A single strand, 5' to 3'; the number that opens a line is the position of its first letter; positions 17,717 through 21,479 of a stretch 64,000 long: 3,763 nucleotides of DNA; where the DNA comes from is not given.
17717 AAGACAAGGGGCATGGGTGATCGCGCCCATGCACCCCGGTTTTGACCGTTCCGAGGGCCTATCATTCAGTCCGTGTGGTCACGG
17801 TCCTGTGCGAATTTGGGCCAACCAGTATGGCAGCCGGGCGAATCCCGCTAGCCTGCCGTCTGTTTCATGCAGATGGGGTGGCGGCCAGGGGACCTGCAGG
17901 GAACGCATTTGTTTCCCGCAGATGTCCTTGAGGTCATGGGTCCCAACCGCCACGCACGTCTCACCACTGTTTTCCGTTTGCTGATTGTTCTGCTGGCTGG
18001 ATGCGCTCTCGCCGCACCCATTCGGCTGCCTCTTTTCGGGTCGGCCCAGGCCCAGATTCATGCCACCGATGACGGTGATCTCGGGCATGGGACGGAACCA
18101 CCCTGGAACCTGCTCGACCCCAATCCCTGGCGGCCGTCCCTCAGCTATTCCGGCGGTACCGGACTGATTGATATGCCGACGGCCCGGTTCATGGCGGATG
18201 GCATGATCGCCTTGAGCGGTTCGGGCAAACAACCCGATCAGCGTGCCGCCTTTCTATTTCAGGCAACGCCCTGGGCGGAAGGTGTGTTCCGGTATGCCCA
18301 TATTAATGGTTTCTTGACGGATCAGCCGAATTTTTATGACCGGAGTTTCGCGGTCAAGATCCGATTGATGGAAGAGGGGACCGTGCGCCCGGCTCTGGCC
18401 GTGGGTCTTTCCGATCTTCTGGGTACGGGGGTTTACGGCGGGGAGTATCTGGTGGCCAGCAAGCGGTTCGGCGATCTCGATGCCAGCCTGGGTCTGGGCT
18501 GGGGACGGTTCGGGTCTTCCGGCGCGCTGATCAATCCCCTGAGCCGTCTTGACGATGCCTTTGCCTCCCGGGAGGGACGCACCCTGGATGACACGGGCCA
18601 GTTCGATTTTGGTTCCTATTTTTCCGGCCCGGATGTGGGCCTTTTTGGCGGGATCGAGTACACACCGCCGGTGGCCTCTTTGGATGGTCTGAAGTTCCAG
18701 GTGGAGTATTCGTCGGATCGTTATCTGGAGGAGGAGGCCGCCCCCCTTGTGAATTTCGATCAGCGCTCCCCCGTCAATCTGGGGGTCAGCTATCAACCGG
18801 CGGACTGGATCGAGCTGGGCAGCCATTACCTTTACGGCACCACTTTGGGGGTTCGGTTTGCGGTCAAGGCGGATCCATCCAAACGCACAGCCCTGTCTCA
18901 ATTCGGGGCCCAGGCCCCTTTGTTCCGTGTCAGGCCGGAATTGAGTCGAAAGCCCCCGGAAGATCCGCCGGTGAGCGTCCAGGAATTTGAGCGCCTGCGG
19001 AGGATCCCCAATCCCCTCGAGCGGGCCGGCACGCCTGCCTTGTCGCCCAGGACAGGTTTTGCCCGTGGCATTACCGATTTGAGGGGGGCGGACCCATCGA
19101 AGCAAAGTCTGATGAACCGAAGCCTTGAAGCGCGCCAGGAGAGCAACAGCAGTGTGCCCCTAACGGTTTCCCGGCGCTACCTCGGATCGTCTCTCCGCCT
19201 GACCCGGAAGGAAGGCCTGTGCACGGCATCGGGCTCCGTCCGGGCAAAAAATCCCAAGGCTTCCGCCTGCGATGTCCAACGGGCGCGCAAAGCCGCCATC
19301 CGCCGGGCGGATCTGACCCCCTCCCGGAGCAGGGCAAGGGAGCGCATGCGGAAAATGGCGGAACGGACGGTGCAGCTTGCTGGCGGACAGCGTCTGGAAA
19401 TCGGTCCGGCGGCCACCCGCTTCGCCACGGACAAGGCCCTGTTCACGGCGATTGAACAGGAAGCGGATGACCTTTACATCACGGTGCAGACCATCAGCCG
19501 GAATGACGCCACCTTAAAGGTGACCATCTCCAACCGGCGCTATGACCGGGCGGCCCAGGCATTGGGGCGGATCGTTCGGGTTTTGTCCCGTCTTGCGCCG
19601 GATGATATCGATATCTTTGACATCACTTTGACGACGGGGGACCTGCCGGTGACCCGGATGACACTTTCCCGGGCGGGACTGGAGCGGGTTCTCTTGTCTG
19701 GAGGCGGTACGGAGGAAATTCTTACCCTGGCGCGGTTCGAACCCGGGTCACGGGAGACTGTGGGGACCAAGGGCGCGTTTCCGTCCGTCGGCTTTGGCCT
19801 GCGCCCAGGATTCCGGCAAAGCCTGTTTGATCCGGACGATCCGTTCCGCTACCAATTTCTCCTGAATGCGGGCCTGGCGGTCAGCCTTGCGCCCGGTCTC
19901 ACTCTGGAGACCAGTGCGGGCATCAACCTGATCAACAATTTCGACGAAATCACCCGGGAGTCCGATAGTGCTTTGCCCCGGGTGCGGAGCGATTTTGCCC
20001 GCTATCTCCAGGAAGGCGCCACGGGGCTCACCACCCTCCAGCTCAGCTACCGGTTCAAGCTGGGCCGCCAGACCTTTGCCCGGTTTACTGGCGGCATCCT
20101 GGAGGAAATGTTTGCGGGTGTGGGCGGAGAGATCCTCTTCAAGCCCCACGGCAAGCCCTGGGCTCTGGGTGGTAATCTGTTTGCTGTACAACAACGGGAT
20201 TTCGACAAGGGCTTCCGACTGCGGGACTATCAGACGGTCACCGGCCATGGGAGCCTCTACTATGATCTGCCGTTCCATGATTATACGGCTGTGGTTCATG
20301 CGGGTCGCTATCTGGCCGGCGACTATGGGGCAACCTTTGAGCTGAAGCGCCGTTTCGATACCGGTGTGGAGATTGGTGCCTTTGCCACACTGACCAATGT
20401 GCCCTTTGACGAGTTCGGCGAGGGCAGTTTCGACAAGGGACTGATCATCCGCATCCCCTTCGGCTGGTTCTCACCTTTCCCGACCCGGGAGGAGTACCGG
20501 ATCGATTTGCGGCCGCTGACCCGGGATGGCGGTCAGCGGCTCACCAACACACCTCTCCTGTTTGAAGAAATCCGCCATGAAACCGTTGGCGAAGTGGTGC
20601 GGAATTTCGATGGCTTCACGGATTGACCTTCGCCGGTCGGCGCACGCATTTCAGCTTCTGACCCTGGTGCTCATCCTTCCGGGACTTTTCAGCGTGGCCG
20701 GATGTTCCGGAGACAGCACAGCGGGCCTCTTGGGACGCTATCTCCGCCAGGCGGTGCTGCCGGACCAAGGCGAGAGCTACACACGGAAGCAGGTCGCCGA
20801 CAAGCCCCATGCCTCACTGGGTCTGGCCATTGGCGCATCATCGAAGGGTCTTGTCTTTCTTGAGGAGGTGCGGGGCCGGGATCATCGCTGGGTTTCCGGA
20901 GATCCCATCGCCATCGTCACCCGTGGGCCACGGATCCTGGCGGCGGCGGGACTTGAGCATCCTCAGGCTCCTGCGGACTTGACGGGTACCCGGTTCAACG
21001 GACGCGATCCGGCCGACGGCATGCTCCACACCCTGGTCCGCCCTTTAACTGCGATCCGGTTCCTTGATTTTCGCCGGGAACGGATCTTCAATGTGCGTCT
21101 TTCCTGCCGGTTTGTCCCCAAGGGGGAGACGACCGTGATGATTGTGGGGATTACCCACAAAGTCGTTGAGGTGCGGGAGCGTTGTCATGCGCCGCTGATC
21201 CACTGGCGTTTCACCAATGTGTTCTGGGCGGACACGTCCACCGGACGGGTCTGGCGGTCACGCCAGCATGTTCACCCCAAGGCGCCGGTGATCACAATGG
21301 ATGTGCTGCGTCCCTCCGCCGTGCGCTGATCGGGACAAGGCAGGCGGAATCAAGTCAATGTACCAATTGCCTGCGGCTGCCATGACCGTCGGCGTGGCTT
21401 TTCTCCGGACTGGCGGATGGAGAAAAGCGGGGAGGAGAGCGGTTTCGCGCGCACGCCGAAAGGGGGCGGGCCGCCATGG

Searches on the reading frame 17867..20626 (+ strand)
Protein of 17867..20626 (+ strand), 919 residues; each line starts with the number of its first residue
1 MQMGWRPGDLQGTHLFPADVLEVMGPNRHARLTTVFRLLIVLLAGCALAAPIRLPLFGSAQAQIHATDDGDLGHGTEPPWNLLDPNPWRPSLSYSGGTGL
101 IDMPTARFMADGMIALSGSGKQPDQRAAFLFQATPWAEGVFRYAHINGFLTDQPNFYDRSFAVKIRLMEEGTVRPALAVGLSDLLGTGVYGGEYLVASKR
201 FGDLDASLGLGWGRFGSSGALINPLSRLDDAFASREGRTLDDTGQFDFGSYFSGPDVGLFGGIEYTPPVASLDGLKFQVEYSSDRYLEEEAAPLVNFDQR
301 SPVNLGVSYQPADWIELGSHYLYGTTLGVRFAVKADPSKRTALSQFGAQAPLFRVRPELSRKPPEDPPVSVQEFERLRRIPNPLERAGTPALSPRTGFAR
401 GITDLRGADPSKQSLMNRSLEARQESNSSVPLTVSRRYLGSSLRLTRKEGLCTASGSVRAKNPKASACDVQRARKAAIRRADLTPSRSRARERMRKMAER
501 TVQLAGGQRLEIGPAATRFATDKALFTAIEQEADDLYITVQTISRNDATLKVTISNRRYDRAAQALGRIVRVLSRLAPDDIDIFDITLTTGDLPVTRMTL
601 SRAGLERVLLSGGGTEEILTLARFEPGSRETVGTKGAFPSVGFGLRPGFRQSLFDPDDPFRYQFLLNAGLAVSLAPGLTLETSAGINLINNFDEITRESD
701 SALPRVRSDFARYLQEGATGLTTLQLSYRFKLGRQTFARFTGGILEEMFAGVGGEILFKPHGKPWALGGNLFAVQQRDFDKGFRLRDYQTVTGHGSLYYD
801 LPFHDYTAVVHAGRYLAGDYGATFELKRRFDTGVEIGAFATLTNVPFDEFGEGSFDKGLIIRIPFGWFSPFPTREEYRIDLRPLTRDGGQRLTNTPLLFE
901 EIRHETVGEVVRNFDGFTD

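Call 62: search_protein_families(library=pfam, proteins=[window:17867-20626:+], max_evalue=0.0001)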
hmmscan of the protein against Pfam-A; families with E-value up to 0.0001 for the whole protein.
window:17867-20626:+ (919 aa): 1 family
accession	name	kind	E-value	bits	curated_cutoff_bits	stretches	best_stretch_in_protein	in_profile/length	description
PF06082.17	YjbH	-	3.3e-186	621.4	24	2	523-903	274-657/658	Exopolysaccharide biosynthesis protein YbjH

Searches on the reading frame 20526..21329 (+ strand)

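Call 62: search_protein_families(library=pfam, proteins=[window:20526-21329:+], max_evalue=0.0001)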
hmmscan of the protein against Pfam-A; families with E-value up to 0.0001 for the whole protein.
window:20526-21329:+ (267 aa): 1 family
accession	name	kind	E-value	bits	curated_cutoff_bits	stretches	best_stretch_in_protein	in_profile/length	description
PF11102.13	YjbF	-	3.2e-31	109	25.9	1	71-261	2-189/189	Group 4 capsule polysaccharide lipoprotein gfcB, YjbF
